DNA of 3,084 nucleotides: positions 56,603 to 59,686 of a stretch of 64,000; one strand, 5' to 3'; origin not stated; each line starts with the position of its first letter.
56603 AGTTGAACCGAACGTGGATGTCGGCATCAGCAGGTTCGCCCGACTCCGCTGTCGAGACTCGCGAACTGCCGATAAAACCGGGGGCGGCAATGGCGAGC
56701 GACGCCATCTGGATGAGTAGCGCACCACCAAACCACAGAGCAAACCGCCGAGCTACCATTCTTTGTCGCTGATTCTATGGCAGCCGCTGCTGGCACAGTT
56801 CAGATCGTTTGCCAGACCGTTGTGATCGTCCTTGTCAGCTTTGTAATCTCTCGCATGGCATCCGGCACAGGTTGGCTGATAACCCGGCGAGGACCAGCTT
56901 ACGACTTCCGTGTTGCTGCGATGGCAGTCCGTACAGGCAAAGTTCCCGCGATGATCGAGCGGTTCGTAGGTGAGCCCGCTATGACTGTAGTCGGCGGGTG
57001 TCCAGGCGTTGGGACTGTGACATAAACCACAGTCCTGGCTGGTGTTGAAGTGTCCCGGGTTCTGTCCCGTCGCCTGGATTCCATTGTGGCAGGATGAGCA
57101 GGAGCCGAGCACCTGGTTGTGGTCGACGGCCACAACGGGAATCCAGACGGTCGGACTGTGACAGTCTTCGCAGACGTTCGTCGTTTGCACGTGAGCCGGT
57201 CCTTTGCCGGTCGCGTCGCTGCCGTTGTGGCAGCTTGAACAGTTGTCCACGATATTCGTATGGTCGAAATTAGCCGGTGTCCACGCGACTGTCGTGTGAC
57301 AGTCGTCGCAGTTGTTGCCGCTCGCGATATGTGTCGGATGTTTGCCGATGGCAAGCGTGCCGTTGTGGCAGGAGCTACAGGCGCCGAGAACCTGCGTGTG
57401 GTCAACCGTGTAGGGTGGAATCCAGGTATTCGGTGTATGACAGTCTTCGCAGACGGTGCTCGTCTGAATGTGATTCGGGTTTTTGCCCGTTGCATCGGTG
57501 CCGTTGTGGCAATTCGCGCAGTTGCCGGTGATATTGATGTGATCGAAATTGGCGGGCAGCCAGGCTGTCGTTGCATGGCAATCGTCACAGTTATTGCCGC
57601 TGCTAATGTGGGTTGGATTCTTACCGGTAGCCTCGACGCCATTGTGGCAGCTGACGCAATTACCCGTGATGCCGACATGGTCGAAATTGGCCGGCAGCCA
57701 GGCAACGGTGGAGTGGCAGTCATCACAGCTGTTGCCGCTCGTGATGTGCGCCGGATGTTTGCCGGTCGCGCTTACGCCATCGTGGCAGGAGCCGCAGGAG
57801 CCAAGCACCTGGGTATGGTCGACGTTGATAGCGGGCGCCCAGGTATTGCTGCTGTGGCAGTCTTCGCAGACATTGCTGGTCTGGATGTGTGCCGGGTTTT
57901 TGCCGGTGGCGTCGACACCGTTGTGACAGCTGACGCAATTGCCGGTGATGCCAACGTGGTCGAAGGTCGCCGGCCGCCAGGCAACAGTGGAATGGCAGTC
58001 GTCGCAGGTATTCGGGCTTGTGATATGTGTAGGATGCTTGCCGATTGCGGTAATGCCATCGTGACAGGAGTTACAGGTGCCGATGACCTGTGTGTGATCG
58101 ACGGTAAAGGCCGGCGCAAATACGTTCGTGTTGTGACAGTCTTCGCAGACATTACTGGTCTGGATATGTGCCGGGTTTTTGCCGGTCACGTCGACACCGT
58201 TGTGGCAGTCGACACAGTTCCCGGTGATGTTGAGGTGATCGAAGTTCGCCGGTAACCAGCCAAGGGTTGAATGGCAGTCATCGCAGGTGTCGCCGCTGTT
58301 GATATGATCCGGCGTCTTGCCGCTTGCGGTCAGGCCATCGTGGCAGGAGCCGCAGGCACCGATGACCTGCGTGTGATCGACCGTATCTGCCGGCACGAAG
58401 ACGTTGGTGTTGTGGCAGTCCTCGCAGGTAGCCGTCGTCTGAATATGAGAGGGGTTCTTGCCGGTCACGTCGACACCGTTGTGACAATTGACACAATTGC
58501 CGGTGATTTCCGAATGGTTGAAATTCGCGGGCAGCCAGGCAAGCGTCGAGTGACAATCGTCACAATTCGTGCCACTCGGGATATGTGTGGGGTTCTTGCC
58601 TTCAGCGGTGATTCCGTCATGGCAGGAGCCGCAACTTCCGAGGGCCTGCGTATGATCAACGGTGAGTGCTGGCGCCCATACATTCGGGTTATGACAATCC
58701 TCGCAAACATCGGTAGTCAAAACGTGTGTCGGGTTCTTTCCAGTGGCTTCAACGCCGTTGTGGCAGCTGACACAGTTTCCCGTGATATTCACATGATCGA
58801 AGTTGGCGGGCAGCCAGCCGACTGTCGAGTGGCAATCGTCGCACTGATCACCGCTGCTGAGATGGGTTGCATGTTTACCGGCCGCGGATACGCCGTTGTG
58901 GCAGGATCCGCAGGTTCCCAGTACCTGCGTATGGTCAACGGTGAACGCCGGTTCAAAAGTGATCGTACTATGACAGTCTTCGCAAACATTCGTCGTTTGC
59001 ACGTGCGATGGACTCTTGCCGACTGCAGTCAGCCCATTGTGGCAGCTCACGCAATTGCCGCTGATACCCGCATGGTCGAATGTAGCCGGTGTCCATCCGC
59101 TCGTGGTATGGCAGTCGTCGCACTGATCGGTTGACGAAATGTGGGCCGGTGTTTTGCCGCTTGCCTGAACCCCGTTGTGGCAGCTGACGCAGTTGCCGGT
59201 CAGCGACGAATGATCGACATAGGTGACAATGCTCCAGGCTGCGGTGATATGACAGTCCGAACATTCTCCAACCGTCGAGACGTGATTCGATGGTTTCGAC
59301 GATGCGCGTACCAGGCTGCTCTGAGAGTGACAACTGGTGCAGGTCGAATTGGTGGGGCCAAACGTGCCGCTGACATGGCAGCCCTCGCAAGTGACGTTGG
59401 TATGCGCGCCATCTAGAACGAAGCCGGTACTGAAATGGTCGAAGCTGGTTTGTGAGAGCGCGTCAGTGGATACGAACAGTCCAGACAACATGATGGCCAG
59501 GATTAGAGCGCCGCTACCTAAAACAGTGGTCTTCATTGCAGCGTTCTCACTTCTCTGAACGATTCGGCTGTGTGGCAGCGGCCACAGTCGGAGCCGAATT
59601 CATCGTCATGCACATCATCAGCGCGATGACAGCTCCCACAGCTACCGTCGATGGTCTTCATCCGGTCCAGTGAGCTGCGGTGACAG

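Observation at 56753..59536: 927-aa protein with one heme motif every 23-24 residues (37 CXXCH + CX4CH): a quasi-crystalline heme-wire architecture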

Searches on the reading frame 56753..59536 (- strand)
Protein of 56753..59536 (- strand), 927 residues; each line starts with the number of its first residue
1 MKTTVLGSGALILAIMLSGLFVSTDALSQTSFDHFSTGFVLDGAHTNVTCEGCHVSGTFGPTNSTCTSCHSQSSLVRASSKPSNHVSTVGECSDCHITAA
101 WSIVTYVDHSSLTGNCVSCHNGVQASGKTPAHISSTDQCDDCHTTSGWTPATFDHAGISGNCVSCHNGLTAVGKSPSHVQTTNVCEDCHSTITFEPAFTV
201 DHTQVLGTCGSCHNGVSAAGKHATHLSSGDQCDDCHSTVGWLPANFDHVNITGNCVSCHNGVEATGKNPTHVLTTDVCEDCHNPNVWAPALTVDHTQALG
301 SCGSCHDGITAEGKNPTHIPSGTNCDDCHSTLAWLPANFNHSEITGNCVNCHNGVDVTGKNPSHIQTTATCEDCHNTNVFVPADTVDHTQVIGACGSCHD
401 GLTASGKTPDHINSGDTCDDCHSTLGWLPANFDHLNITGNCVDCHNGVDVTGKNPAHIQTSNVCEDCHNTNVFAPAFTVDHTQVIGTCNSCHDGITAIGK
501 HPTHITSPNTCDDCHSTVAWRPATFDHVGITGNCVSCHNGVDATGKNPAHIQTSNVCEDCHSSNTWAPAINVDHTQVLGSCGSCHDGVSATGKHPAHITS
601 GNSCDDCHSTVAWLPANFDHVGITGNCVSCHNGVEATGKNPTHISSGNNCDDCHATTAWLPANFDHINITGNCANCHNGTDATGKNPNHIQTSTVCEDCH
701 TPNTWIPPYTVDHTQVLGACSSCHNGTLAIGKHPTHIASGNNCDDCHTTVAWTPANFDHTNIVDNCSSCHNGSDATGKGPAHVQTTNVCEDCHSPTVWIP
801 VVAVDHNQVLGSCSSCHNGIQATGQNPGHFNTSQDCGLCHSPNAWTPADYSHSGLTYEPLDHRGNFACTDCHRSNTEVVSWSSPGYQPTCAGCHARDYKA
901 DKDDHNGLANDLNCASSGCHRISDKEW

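Call 4: search_protein_families(library=pfam, proteins=[window:56753-59536:-], max_evalue=0.01)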
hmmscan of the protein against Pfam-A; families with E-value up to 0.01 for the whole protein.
window:56753-59536:- (927 aa): 4 families
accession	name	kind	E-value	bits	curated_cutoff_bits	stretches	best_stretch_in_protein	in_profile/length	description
PF14522.11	Cytochrome_C7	-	4.9e-58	193.3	24.8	16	732-794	4-67/67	Cytochrome c7 and related cytochrome c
PF14537.11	Cytochrom_c3_2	-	3.8e-45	152.7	25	1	806-894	2-78/79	Cytochrome c3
PF09699.15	Paired_CXXCH_1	-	2.6e-21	75.4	20.6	0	252-284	6-38/41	Doubled CXXCH motif (Paired_CXXCH_1)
PF22113.1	Mtrc-MtrF_II-IV_dom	-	3.2e-18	66.3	30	0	414-494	5-90/176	Outer membrane cytochrome MtrC/MtrF-like, domains II/IV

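Call 5: search_protein_families(library=ncbifam, proteins=[window:56753-59536:-], max_evalue=0.01)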
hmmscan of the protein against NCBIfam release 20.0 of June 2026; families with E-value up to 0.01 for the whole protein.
window:56753-59536:- (927 aa): 8 families
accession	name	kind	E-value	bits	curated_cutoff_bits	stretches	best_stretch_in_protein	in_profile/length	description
TIGR03508.1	decahem_SO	subfamily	6.7e-41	140.5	192.2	7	552-725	68-249/258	DmsE family decaheme c-type cytochrome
TIGR04257.1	nanowire_3heme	domain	9.1e-23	80.2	40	0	271-329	20-74/75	c(7)-type cytochrome triheme domain-containing protein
NF041028.1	decahem_GSU2203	exception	1.1e-21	77.4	325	6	552-701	99-253/317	GSU2203 family decaheme c-type cytochrome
TIGR03153.1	cytochr_NrfH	equivalog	2.5e-16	60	134.2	0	623-657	101-136/138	cytochrome c nitrite reductase small subunit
NF047727.1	4hemeCytCCctA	equivalog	2.1e-07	31.1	180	0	808-895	36-105/109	tetraheme c-type cytochrome CctA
NF045722.1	c3_cytochr_TmcA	equivalog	2.1e-07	30.8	114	1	84-151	52-118/125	acidic tetraheme cytochrome c3 TmcA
TIGR03507.1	decahem_SO1788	subfamily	2.5e-05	23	209.3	1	293-368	237-318/672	OmcA/MtrC family decaheme c-type cytochrome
TIGR01905.1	paired_CXXCH_1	subfamily_domain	0.0087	16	25.2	0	252-283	6-37/41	doubled CXXCH domain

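Call 7: find_homologous_proteins(query=window:56753-59536:-, max_evalue=1e-10)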
Query window:56753-59536:- (927 aa): 2901 proteins with E <= 1e-10 among 8000 candidates; the best 120 are listed.
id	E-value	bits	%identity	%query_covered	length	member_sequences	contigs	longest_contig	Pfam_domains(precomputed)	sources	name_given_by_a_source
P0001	0.0e+0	1178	37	95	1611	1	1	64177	PF09699.16,PF14537.12,PF02085.22,PF14522.12,PF10217.15,PF22113.2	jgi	jgi:hypothetical protein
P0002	0.0e+0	1152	37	95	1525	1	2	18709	PF09699.16,PF14537.12,PF02085.22,PF14522.12,PF22113.2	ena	-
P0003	0.0e+0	1151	43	89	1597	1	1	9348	PF09699.16,PF14537.12,PF02085.22,PF14522.12,PF22113.2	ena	-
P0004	0.0e+0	1147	42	91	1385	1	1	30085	PF09699.16,PF14537.12,PF14522.12,PF22113.2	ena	-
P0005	0.0e+0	1144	44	97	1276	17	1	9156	PF09699.16,PF14537.12,PF02085.22,PF14522.12,PF10217.15,PF22113.2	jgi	jgi:hypothetical protein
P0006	0.0e+0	1136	46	86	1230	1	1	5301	PF22383.2,PF09699.16,PF14537.12,PF02085.22,PF14522.12,PF22113.2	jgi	jgi:hypothetical protein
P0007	0.0e+0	1116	44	97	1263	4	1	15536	PF09699.16,PF14537.12,PF02085.22,PF14522.12,PF10217.15,PF22113.2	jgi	jgi:hypothetical protein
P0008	0.0e+0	1098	42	93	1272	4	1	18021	PF09699.16,PF14537.12,PF02085.22,PF14522.12,PF10217.15,PF22113.2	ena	-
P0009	0.0e+0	1069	43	98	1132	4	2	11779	PF09699.16,PF14537.12,PF13435.12,PF04872.20,PF02085.22,PF14522.12,PF10217.15,PF22113.2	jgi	jgi:predicted CXXCH cytochrome family protein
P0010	0.0e+0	1047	45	87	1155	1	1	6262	PF22383.2,PF09699.16,PF14537.12,PF14522.12,PF22113.2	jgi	-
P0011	1.4e-298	1012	46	89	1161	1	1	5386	PF09699.16,PF14537.12,PF14522.12,PF22113.2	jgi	jgi:hypothetical protein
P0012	2.3e-294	998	37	89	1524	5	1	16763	PF09699.16,PF14537.12,PF13435.12,PF02085.22,PF14522.12,PF22113.2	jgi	jgi:hypothetical protein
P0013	5.5e-291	986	43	95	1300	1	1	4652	PF09699.16,PF14537.12,PF02085.22,PF14522.12,PF22113.2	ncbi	ncbi:cytochrome c3 family protein, partial [Kaarinaea lacus]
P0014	1.1e-289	982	46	87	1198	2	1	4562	PF22383.2,PF09699.16,PF14537.12,PF14522.12,PF22113.2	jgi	-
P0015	2.1e-285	968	41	92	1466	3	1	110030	PF09699.16,PF14537.12,PF02085.22,PF14522.12,PF22113.2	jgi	jgi:hypothetical protein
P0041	1.9e-214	733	40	95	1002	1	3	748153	PF09699.16,PF14537.12,PF02085.22,PF14522.12,PF22113.2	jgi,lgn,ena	-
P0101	2.1e-171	591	34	98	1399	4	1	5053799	PF09699.16,PF14537.12,PF13435.12,PF02085.22,PF14522.12,PF22113.2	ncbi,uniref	ncbi:cytochrome c3 family protein [Paucibacter sp. JuS9]|uniref:cytochrome c3 family protein n=1 Tax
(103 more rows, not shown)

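Call 13: find_encoding_contigs(protein=P0101, flank=10000, max_places=2)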
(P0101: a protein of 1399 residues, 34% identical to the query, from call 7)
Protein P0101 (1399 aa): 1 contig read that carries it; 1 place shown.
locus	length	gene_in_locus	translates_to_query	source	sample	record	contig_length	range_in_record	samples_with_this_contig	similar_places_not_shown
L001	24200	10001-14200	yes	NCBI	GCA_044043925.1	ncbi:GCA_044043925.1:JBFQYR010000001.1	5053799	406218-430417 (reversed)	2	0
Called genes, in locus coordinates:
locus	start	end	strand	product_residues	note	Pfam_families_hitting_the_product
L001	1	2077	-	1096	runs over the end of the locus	PF02310:B12-binding, PF03308:MeaB, PF01642:MM_CoA_mutase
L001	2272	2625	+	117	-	-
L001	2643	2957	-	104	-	PF04972:BON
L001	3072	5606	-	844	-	PF00690:Cation_ATPase_N, PF00122:E1-E2_ATPase, PF00702:Hydrolase, PF13246:Cation_ATPase, PF08282:Hydrolase_3 (faint), PF00689:Cation_ATPase_C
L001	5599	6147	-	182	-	PF01292:Ni_hydr_CYTB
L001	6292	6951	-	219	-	PF00486:Trans_reg_C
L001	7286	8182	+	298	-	-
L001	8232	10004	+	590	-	PF22113:Mtrc-MtrF_II-IV_dom (faint), PF02085:Cytochrom_CIII (faint), PF14522:Cytochrome_C7 (faint), PF14537:Cytochrom_c3_2 (faint)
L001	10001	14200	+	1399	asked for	PF14537:Cytochrom_c3_2 (weak), PF22113:Mtrc-MtrF_II-IV_dom (weak), PF14522:Cytochrome_C7 (weak), PF22113:Mtrc-MtrF_II-IV_dom (weak), PF14522:Cytochrome_C7 (weak), PF22113:Mtrc-MtrF_II-IV_dom, PF22113:Mtrc-MtrF_II-IV_dom, PF22113:Mtrc-MtrF_II-IV_dom, +7 more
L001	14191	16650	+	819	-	PF13432:TPR_16, PF13525:YfiO (weak)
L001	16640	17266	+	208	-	PF00005:ABC_tran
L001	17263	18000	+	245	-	PF03379:CcmB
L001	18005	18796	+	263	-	PF01578:Cytochrom_C_asm, PF27518:CcmC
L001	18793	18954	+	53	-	PF04995:CcmD (weak)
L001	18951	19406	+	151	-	PF03100:CcmE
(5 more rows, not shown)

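Call 14: find_encoding_contigs(protein=P0041, flank=10000, max_places=2)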
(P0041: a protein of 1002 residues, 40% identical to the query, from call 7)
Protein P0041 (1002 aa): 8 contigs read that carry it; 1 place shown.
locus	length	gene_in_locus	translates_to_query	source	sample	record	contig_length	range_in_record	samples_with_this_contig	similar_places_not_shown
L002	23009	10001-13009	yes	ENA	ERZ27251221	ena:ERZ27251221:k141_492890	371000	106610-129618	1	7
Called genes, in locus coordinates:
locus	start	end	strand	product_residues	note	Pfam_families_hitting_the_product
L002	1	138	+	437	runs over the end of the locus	PF03349:Toluene_X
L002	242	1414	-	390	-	-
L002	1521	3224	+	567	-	PF08238:Sel1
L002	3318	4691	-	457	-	PF13484:Fer4_16 (faint), PF12797:Fer4_2 (weak), PF12837:Fer4_6 (weak), PF13237:Fer4_10, PF14697:Fer4_21, PF12838:Fer4_7 (weak), PF07992:Pyr_redox_2, PF13738:Pyr_redox_3, +7 more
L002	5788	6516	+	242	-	PF23914:TPR_CcmH_CycH (weak)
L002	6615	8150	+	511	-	-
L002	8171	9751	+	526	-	PF02085:Cytochrom_CIII (weak), PF14537:Cytochrom_c3_2 (faint), PF14522:Cytochrome_C7 (weak)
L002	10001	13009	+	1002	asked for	PF14522:Cytochrome_C7 (faint), PF22113:Mtrc-MtrF_II-IV_dom (faint), PF02085:Cytochrom_CIII (faint), PF09699:Paired_CXXCH_1 (faint), PF14537:Cytochrom_c3_2 (faint)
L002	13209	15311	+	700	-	-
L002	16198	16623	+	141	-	-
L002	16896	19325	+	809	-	-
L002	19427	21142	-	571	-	-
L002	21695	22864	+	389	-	PF08442:ATP-grasp_2, PF13549:ATP-grasp_5, PF24948:Citrate_synth_N, PF00549:Ligase_CoA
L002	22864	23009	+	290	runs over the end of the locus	PF02629:CoA_binding, PF13607:Succ_CoA_lig, PF00549:Ligase_CoA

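Call 15: find_encoding_contigs(protein=P0001, flank=10000, max_places=2)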
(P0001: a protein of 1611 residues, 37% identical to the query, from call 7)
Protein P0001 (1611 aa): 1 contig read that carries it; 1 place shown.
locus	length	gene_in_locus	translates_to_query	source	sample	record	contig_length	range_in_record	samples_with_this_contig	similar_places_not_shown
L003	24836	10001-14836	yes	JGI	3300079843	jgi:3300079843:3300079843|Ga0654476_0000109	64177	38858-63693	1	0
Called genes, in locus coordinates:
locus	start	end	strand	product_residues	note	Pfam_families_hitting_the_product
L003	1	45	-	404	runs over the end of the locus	PF00155:Aminotran_1_2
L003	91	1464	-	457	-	PF08238:Sel1 (weak), PF13857:Ank_5 (faint), PF12796:Ank_2, PF13606:Ank_3 (faint), PF12796:Ank_2, PF13637:Ank_4 (weak), PF00023:Ank (weak), PF12796:Ank_2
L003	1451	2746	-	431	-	PF00037:Fer4 (weak), PF12797:Fer4_2 (weak), PF12837:Fer4_6 (weak), PF13237:Fer4_10, PF14697:Fer4_21 (weak), PF13187:Fer4_9 (weak), PF07992:Pyr_redox_2, PF13738:Pyr_redox_3, +9 more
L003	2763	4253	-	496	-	PF14559:TPR_19 (faint), PF23914:TPR_CcmH_CycH, PF13428:TPR_14 (faint), PF13432:TPR_16 (faint), PF07719:TPR_2 (weak)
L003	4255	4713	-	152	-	PF03918:CcmH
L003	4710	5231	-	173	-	PF00578:AhpC-TSA (weak), PF08534:Redoxin, PF00085:Thioredoxin (weak), PF13098:Thioredoxin_2 (weak)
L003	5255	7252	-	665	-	PF01578:Cytochrom_C_asm, PF16327:CcmF_C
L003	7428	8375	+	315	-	-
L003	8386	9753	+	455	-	PF02085:Cytochrom_CIII (faint), PF14537:Cytochrom_c3_2 (faint), PF22113:Mtrc-MtrF_II-IV_dom (faint), PF14522:Cytochrome_C7 (weak)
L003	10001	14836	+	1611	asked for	PF02085:Cytochrom_CIII (faint), PF09699:Paired_CXXCH_1 (faint), PF10217:DUF2039 (faint), PF14522:Cytochrome_C7 (faint), PF14537:Cytochrom_c3_2 (faint), PF22113:Mtrc-MtrF_II-IV_dom (faint)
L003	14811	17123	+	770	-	-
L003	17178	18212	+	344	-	PF00989:PAS (faint), PF00512:HisKA, PF02518:HATPase_c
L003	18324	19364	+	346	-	PF12849:PBP_like_2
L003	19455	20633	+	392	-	PF12501:DUF3708 (weak), PF00528:BPD_transp_1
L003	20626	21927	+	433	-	PF11812:DUF3333, PF00528:BPD_transp_1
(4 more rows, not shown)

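Call 30: search_solved_structures(query=window:56753-59536:-, max_evalue=0.001, show_alignments=2)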
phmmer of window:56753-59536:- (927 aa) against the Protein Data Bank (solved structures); distinct sequences matched with E-value up to 0.001: 1.
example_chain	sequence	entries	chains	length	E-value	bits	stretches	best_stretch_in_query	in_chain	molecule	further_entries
8k9e_A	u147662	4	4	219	0.00032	22.2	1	527-635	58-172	Cytochrome c7-like domain-containing protein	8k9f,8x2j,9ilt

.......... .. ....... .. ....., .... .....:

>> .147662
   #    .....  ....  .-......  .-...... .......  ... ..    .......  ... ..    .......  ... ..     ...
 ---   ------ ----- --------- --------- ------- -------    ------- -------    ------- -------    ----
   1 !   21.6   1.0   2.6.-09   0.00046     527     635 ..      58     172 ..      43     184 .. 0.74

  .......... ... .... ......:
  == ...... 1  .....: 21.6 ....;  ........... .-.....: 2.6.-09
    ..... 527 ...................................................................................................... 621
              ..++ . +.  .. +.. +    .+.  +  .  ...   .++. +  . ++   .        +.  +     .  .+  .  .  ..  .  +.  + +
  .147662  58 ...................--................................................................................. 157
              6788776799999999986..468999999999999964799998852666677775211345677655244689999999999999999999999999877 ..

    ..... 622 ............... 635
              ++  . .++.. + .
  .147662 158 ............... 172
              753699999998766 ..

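Call 41: predict_structure(alignment_id=A2)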
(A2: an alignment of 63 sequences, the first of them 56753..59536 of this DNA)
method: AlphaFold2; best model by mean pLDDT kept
length: 927 residues; sequences in the alignment: 63
mean_pLDDT: 61.8   pTM: 0.27
mean pLDDT of the five models: 61.8, 55.1, 52.8, 52.0, 42.8
residues with pLDDT >= 90: 0; 70-90: 87; 50-70: 780; < 50: 60
segments of 3 or more residues with pLDDT < 50: 1-12, 16-30, 851-866, 921-927
pLDDT, mean of each block of 10 residues (from residue 1): 36 45 37 56 58 56 65 58 68 65 61 64 61 62 61 62 61 62 67 64 69 68 62 67 63 64 64 68 69 65 66 63 63 58 63 61 65 68 64 62 59 61 56 62 66 68 71 66 68 66 56 62 52 58 60 65 60 64 61 53 57 53 58 58 57 58 58 64 63 67 63 66 66 62 63 59 66 66 73 73 74 72 67 65 64 43 50 56 71 68 66 62 41
secondary structure, 60 per line:
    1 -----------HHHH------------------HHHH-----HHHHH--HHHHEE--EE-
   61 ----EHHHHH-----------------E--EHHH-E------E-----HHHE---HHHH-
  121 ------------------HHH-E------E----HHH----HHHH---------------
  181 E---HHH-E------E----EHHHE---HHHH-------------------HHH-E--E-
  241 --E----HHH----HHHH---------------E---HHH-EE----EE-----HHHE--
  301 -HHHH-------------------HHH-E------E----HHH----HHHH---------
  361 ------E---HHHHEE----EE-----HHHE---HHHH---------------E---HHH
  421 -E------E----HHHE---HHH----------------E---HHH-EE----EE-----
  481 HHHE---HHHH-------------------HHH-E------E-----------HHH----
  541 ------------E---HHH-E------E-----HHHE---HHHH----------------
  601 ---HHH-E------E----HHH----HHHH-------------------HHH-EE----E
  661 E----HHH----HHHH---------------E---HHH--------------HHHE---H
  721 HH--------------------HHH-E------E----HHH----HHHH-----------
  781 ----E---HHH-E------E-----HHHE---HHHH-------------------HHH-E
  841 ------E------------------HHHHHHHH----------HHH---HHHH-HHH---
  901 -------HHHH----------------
elements in order (helices of 4 or more, strands of 3 or more residues): H12-15 H34-37 H43-47 H50-53 H66-70 H116-119 H162-165 H209-212 H255-258 H302-305 H348-351 H371-374 H395-398 H488-491 H581-584 H627-630 H673-676 H766-769 H813-816 H866-873 H890-893 H908-911

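Call 44: fold_search(model_id=the predicted structure, library=pdb)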
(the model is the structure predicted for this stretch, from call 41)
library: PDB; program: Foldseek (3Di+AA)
matches with E <= 10: 2; with E <= 0.001: 0
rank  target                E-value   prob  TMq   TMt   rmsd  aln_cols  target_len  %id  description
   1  8jut_A                3.6e+00  0.00  0.05  0.02  26.5       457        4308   16  rat megalin RAP complex (released 2024-06-19)
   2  8i9x_CC               9.7e+00  0.00  0.04  0.05  23.7       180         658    9  Cryo-EM structure of a Chaetomium thermophilum pre-60S ribosomal subunit - Ytm1-1 (released 2023-05-17)

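Call 86: list_cluster_members(proteins=[window:56753-59536:-, P0121, P0241])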
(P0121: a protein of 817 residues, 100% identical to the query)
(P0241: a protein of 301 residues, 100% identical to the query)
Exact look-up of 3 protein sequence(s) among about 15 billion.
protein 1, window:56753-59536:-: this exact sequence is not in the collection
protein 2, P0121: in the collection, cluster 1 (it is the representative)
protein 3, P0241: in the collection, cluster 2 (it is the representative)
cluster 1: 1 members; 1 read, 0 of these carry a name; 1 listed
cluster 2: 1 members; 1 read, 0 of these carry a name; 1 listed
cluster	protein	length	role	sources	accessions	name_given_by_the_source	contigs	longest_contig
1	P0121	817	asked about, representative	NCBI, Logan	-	-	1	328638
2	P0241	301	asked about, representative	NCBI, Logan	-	-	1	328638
